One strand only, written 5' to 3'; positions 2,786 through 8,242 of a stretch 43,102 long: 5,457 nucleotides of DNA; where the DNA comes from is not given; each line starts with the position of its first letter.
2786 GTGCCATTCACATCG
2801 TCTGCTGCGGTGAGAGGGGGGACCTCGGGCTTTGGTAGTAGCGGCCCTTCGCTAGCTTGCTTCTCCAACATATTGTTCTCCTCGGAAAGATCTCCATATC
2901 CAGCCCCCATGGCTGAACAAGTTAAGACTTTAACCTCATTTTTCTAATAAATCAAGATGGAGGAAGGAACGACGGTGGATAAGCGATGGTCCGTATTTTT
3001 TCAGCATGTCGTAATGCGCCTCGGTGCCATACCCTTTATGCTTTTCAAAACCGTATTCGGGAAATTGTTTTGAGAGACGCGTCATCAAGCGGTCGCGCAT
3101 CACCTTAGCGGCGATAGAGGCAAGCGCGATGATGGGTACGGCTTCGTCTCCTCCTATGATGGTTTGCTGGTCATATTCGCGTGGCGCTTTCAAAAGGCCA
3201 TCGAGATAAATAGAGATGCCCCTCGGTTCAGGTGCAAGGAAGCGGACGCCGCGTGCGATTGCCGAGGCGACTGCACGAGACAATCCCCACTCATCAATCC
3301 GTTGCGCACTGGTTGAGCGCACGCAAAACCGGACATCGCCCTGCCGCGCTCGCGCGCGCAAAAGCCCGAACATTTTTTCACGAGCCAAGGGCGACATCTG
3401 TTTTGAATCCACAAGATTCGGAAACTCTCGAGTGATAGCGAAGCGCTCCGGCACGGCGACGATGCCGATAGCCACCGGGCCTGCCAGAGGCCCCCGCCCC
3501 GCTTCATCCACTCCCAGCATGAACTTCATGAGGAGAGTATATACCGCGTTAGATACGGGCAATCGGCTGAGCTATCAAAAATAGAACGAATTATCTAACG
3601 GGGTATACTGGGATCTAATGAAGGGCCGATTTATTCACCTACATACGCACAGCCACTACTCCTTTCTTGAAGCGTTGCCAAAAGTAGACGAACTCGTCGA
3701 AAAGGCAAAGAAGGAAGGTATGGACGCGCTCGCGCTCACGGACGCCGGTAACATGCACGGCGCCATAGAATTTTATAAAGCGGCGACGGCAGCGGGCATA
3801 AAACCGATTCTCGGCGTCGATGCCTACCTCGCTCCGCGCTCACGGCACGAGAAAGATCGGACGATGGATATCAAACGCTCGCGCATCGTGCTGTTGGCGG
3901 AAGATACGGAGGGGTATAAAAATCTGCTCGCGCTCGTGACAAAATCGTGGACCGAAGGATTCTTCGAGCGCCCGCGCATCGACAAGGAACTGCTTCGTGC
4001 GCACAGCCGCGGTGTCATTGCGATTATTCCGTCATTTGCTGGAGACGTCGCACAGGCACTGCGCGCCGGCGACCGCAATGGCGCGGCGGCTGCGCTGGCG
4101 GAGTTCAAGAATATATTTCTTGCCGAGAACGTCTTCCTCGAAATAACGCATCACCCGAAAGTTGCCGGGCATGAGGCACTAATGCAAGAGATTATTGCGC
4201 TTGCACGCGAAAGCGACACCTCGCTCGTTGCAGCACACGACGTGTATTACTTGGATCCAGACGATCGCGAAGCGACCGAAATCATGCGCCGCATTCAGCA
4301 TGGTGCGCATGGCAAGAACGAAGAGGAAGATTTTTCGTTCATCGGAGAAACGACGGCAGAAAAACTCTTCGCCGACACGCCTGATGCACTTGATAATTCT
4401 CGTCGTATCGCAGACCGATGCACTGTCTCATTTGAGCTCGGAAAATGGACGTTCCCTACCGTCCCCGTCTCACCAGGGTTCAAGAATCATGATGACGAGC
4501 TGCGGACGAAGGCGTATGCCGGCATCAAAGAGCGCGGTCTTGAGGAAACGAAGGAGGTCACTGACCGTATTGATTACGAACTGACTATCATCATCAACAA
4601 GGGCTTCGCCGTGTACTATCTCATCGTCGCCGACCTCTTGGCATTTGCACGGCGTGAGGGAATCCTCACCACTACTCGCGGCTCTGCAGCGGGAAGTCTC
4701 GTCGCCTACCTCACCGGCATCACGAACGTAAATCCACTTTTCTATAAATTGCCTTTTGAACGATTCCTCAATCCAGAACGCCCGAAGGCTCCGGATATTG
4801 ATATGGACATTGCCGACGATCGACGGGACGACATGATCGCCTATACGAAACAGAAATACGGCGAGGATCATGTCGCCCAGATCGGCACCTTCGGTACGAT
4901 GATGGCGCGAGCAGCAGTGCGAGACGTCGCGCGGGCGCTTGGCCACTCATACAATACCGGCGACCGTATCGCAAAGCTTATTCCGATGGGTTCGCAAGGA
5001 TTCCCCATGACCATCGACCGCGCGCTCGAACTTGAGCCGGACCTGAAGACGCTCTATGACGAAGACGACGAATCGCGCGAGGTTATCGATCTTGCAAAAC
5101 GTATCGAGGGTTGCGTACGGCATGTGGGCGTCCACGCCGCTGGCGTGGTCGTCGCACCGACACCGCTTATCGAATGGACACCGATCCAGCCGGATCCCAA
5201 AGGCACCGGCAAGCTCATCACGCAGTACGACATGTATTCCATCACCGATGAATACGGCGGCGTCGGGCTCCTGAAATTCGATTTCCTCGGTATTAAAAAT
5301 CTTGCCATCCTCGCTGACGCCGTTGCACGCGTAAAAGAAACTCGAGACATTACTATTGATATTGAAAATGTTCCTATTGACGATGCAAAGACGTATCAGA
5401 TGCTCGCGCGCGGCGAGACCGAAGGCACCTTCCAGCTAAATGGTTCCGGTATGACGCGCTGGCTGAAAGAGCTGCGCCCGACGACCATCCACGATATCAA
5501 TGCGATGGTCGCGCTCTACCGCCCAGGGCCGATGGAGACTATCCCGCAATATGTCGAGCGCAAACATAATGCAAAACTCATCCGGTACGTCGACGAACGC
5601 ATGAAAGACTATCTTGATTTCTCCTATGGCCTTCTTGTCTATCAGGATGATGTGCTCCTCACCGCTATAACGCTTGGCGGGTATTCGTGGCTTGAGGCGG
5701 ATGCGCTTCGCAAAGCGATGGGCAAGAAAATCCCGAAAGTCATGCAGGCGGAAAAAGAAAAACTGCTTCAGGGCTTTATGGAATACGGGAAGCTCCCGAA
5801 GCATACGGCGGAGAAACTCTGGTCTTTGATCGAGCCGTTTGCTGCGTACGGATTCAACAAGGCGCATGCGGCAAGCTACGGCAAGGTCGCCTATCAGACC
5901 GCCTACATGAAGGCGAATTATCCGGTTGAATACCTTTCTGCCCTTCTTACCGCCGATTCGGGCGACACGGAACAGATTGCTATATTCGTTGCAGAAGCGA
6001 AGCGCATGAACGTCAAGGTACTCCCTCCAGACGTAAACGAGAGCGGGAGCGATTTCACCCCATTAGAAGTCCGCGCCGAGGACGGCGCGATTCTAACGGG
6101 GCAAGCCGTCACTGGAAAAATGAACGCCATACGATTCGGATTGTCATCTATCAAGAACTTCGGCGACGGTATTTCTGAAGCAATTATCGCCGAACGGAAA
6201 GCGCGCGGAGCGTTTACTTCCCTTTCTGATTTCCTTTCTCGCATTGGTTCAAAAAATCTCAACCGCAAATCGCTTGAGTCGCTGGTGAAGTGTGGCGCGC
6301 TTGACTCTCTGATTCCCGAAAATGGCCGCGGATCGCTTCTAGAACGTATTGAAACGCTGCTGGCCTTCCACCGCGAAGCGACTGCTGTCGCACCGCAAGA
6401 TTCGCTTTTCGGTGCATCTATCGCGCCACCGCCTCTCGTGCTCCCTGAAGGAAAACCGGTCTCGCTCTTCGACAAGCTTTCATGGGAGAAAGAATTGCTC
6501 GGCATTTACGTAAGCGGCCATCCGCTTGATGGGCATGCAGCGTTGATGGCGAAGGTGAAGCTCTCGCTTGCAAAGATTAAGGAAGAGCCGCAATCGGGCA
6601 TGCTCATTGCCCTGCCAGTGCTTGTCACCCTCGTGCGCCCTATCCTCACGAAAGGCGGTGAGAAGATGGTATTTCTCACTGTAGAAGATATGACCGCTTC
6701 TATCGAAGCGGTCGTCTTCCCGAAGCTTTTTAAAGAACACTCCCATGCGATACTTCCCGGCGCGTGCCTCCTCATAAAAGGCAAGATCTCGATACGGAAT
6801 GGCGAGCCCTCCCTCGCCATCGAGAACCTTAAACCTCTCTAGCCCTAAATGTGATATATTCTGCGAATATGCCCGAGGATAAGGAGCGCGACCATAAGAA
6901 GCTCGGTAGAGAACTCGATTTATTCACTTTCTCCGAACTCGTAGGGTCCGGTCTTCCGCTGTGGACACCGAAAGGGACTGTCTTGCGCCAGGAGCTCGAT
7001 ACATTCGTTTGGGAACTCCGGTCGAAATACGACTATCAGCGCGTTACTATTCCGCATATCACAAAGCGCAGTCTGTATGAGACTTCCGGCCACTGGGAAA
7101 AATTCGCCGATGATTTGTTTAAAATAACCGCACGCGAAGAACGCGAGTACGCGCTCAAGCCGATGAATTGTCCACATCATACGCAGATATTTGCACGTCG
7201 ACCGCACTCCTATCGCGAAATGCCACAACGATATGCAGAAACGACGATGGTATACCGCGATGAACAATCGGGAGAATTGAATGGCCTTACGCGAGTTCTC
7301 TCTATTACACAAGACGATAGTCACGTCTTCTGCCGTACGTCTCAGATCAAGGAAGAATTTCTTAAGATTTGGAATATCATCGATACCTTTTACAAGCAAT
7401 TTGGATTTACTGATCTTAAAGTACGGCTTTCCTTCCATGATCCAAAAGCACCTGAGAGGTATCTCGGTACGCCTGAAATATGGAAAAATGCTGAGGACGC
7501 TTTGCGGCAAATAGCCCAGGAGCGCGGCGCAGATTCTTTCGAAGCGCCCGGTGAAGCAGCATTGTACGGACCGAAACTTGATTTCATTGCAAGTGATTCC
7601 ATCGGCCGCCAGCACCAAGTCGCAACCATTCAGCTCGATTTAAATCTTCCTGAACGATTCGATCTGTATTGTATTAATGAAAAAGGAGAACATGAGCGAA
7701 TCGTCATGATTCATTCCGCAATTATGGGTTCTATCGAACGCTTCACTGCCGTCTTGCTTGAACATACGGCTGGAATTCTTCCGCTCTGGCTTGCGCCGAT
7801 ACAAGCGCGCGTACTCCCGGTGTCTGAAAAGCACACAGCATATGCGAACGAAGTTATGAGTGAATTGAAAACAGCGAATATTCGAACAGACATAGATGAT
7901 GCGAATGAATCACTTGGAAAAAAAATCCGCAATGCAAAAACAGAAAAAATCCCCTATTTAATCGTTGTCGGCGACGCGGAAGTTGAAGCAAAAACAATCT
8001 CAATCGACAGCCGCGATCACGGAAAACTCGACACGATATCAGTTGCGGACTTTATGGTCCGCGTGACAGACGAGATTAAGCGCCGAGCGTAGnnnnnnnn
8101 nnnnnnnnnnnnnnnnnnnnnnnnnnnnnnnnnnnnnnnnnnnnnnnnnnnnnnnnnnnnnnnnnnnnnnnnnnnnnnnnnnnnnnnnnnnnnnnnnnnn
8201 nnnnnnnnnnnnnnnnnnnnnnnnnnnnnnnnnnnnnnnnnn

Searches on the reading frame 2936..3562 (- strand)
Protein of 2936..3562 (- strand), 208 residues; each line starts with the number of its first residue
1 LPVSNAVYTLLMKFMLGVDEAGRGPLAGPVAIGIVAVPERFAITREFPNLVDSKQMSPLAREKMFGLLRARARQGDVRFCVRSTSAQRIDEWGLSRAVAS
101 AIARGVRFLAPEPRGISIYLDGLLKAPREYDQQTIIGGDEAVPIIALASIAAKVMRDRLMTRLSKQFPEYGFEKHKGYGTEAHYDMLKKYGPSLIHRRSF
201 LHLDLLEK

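Call 56: search_protein_families(library=pfam, proteins=[window:2936-3562:-], max_evalue=0.0001)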
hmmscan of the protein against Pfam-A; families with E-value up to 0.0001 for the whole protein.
window:2936-3562:- (208 aa): 1 family
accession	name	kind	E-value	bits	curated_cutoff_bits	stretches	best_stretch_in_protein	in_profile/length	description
PF01351.25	RNase_HII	-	1e-31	110.8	25.8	1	16-201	1-197/199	Ribonuclease HII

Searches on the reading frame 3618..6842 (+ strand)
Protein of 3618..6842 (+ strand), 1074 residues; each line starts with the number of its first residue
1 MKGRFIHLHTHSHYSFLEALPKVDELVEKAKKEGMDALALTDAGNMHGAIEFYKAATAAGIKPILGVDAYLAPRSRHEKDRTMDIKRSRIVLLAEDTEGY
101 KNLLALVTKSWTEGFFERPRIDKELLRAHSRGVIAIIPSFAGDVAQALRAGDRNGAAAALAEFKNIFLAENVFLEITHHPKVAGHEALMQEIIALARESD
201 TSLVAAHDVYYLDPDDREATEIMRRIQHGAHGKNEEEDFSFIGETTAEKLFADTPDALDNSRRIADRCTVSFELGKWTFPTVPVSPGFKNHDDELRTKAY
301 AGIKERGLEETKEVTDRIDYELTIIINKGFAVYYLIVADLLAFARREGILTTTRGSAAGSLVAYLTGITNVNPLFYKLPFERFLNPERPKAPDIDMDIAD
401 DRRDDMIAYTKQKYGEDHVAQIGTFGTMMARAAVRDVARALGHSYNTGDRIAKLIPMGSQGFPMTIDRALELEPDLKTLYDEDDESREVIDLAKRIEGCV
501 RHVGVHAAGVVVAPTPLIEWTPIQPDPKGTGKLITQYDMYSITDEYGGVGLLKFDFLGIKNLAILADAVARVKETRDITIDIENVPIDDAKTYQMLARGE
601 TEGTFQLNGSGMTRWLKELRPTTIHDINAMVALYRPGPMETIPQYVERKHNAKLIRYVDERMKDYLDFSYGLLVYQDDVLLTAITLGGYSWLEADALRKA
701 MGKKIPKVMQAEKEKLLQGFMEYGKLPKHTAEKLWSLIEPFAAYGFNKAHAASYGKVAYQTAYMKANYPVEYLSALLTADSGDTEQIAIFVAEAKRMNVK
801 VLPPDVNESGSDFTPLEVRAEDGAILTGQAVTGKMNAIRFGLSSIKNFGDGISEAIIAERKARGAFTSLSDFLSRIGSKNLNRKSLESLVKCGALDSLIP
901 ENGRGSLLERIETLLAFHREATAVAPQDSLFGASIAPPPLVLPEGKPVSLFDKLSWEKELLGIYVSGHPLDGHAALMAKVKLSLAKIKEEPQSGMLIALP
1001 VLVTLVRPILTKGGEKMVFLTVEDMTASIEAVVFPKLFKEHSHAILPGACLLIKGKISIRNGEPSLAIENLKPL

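Call 56: search_protein_families(library=pfam, proteins=[window:3618-6842:+], max_evalue=0.0001)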
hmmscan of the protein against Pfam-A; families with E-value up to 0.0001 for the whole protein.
window:3618-6842:+ (1074 aa): 5 families
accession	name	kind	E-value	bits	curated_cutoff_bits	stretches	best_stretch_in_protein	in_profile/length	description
PF07733.18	DNA_pol3_alpha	-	8.3e-89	298.1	23.9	1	294-558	2-260/260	Bacterial DNA polymerase III alpha NTPase domain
PF02811.25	PHP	-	2.8e-48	164.8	26.4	1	7-179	1-164/164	PHP domain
PF17657.6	DNA_pol3_finger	-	3e-47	160.5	22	1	561-722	1-164/166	Bacterial DNA polymerase III alpha subunit finger domain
PF14579.12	HHH_6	-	9.6e-26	90.3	25.6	1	798-898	1-83/90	Helix-hairpin-helix motif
PF01336.31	tRNA_anti-codon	-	1.7e-11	44.3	27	1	1004-1074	8-75/75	OB-fold nucleic acid binding domain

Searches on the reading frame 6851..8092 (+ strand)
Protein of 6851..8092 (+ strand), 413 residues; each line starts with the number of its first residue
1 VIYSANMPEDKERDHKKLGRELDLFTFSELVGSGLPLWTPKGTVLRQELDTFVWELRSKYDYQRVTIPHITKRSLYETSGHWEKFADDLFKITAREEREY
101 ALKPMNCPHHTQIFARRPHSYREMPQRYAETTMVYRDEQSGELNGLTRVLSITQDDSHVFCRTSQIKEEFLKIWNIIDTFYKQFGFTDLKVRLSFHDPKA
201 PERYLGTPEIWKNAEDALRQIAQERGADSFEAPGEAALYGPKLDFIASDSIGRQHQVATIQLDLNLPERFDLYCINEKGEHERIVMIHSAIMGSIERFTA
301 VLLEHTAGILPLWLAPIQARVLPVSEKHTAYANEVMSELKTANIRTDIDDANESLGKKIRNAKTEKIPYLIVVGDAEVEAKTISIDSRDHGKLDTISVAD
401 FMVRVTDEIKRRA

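Call 56: search_protein_families(library=pfam, proteins=[window:6851-8092:+], max_evalue=0.0001)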
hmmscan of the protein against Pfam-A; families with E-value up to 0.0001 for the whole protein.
window:6851-8092:+ (413 aa): 2 families
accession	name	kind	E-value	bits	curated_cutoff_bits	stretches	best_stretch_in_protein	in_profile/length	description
PF00587.30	tRNA-synt_2b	-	8.5e-44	150.2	29.3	1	90-305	1-178/179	tRNA synthetase class II core domain (G, H, P, S and T)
PF03129.25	HGTP_anticodon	-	2.5e-23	82.5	21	1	318-405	1-91/94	Anticodon binding domain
